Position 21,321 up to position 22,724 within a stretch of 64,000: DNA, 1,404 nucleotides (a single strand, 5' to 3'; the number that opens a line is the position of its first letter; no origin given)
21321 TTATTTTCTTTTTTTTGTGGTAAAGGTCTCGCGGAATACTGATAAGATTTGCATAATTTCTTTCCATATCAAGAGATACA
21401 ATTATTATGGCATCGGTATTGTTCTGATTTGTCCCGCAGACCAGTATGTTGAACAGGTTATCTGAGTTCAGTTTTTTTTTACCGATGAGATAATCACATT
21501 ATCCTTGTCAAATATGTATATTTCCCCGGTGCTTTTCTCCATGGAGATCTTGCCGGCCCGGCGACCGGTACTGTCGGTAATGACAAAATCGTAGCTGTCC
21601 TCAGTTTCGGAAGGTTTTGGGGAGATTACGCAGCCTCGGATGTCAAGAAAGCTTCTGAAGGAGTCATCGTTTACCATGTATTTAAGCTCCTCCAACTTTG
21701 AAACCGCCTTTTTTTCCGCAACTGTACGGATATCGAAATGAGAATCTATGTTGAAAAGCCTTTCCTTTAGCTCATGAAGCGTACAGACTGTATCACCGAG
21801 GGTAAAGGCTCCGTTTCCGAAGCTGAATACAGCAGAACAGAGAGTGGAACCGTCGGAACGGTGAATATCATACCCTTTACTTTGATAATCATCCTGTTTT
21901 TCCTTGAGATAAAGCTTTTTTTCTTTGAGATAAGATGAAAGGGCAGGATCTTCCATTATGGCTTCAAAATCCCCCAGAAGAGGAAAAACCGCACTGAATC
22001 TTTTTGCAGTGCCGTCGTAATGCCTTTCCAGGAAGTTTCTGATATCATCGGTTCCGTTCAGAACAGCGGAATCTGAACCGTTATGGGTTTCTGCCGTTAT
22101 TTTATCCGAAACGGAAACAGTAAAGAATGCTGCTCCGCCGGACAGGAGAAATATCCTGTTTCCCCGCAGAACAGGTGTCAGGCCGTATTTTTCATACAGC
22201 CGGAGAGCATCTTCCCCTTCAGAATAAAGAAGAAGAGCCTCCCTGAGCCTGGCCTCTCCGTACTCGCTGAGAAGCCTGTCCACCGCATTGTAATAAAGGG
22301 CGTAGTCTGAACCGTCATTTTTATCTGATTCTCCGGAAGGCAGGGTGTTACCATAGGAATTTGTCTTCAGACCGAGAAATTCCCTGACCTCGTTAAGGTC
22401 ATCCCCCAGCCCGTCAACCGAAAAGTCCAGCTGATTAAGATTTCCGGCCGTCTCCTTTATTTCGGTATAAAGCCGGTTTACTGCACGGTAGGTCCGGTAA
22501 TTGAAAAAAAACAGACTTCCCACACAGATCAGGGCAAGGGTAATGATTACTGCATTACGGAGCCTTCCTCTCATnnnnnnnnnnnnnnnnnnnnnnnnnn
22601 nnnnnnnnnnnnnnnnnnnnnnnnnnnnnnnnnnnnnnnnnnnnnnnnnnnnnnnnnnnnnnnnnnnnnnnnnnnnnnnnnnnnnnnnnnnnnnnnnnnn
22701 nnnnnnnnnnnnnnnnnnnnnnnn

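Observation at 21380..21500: LCP-family envelope gene split by a frameshift inside an A9 homopolymer; A10 would restore a single ~640-aa protein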

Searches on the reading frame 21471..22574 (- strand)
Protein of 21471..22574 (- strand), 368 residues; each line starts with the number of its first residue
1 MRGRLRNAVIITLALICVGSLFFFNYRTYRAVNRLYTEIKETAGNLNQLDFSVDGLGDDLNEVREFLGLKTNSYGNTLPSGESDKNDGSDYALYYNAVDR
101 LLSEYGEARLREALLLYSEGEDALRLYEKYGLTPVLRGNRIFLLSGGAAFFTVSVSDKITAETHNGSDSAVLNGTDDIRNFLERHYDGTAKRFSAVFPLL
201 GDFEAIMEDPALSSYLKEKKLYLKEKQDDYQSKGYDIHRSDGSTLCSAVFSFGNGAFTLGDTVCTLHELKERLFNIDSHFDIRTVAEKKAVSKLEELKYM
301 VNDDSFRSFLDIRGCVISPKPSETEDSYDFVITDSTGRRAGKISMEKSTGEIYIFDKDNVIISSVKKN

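Call 4: search_protein_families(library=pfam, proteins=[window:21471-22574:-], max_evalue=0.01)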
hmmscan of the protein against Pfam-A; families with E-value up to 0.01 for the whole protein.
window:21471-22574:- (368 aa): 0 families

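Call 7: list_cluster_members(proteins=[P0001, window:21471-22574:-, window:20671-21387:-])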
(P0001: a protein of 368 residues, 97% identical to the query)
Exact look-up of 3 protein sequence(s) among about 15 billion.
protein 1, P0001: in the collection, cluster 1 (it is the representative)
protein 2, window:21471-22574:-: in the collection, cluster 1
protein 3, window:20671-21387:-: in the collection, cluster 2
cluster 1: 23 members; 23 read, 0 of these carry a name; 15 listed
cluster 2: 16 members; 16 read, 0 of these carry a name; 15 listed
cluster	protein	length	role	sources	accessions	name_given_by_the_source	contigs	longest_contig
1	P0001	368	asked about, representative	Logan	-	-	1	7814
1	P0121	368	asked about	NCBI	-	-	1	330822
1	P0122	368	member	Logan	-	-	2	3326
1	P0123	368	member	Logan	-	-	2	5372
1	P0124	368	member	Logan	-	-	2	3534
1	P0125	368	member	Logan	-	-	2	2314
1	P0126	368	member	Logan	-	-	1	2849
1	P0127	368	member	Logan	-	-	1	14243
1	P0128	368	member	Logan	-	-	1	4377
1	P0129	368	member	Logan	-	-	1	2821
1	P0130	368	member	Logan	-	-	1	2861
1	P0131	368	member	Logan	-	-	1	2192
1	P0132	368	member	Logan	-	-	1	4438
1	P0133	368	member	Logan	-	-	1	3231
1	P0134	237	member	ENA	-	-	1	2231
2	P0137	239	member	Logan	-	-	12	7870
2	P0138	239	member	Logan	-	-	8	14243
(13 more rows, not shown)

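Call 11: find_encoding_contigs(protein=P0125, flank=3000, max_places=10)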
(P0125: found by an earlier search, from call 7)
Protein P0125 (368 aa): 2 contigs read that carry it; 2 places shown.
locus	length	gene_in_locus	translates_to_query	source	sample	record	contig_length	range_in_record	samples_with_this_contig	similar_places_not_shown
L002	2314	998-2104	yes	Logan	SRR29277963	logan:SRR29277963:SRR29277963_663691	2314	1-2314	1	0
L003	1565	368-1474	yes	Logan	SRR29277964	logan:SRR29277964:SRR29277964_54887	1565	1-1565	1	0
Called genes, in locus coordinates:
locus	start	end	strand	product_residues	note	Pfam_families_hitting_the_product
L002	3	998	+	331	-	?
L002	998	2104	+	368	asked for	-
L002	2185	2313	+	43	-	?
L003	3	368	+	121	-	?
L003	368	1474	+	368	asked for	-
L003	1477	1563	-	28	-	?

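Call 12: find_encoding_contigs(protein=P0137, flank=3000, max_places=10)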
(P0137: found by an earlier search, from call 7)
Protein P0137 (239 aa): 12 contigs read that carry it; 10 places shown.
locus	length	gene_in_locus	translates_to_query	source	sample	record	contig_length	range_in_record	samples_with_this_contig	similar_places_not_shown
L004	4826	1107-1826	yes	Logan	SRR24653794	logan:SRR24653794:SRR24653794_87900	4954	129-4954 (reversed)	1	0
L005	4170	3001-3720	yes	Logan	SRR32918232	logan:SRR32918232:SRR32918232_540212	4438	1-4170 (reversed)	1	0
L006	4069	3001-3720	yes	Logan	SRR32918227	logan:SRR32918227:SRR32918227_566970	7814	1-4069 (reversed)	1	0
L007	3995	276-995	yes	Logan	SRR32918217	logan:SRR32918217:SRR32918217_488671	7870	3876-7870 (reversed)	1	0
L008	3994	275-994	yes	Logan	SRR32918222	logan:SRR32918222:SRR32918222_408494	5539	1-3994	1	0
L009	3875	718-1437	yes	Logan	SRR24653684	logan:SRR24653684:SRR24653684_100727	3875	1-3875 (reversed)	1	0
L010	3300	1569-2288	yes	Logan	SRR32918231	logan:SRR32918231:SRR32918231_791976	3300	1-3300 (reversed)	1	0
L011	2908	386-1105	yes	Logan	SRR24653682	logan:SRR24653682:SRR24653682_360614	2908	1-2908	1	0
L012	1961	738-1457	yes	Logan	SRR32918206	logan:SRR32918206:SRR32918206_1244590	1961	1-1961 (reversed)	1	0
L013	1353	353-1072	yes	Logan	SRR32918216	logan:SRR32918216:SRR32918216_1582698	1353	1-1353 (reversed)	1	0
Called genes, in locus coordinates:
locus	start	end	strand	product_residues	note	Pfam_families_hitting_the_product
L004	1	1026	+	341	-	?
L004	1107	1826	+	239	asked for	PF03816:LytR_cpsA_psr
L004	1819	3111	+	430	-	PF00919:UPF0004, PF04055:Radical_SAM, PF01938:TRAM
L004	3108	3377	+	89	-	-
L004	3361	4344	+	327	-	PF13181:TPR_8 (faint), PF14559:TPR_19 (faint), PF05036:SPOR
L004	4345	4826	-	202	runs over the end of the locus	?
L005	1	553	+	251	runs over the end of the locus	PF02142:MGS, PF01808:AICARFT_IMPCHas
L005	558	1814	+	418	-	PF01808:AICARFT_IMPCHas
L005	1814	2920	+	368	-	-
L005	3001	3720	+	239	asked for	PF03816:LytR_cpsA_psr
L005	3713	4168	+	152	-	?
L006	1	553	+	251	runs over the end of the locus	PF02142:MGS, PF01808:AICARFT_IMPCHas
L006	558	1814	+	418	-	PF01808:AICARFT_IMPCHas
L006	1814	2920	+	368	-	-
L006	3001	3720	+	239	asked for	PF03816:LytR_cpsA_psr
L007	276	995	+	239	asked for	PF03816:LytR_cpsA_psr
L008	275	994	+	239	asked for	PF03816:LytR_cpsA_psr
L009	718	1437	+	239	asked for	PF03816:LytR_cpsA_psr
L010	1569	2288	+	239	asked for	PF03816:LytR_cpsA_psr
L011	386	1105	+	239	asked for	PF03816:LytR_cpsA_psr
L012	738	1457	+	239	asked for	PF03816:LytR_cpsA_psr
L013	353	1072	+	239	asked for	PF03816:LytR_cpsA_psr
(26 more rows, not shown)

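Call 13: find_encoding_contigs(protein=P0138, flank=3000, max_places=10)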
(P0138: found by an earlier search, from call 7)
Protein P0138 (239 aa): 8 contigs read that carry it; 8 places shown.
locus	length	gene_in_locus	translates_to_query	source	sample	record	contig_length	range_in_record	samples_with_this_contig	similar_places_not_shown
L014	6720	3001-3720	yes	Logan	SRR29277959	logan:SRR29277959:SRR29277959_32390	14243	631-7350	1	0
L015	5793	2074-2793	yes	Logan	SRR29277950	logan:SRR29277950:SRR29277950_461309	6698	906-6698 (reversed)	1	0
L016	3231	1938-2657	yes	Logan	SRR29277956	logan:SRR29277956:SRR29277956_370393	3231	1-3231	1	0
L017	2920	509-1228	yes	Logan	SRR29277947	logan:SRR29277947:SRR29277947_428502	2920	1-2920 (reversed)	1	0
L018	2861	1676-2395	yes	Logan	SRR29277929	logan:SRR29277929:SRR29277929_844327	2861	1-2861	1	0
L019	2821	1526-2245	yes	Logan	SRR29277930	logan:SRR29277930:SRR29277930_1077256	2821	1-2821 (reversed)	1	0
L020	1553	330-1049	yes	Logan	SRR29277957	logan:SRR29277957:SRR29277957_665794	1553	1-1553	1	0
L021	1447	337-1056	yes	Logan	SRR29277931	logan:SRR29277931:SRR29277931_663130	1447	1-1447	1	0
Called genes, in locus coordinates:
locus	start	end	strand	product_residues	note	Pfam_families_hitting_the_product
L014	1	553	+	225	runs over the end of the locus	PF02142:MGS, PF01808:AICARFT_IMPCHas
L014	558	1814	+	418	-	PF01808:AICARFT_IMPCHas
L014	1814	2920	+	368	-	-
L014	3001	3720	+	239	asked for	PF03816:LytR_cpsA_psr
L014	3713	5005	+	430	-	PF00919:UPF0004, PF04055:Radical_SAM, PF01938:TRAM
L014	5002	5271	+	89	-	-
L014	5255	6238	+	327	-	PF13181:TPR_8 (faint), PF05036:SPOR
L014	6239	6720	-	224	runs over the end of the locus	PF27476:TP_0454_C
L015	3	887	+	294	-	?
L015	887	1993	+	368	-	-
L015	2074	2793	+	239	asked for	PF03816:LytR_cpsA_psr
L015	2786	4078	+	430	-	PF00919:UPF0004, PF04055:Radical_SAM, PF01938:TRAM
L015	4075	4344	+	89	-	-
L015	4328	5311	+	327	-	PF13181:TPR_8 (faint), PF05036:SPOR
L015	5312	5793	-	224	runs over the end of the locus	PF27476:TP_0454_C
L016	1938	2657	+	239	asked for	PF03816:LytR_cpsA_psr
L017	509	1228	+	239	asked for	PF03816:LytR_cpsA_psr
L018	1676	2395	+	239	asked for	PF03816:LytR_cpsA_psr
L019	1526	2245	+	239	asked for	PF03816:LytR_cpsA_psr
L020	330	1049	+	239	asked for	PF03816:LytR_cpsA_psr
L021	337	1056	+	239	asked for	PF03816:LytR_cpsA_psr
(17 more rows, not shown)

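Call 49: find_encoding_contigs(protein=P0121, flank=200, max_places=3)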
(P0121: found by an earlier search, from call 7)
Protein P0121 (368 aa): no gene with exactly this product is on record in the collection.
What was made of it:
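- Tried and rejected: The exact-sequence look-up of the window's 368-aa protein returned nothing (call 49).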
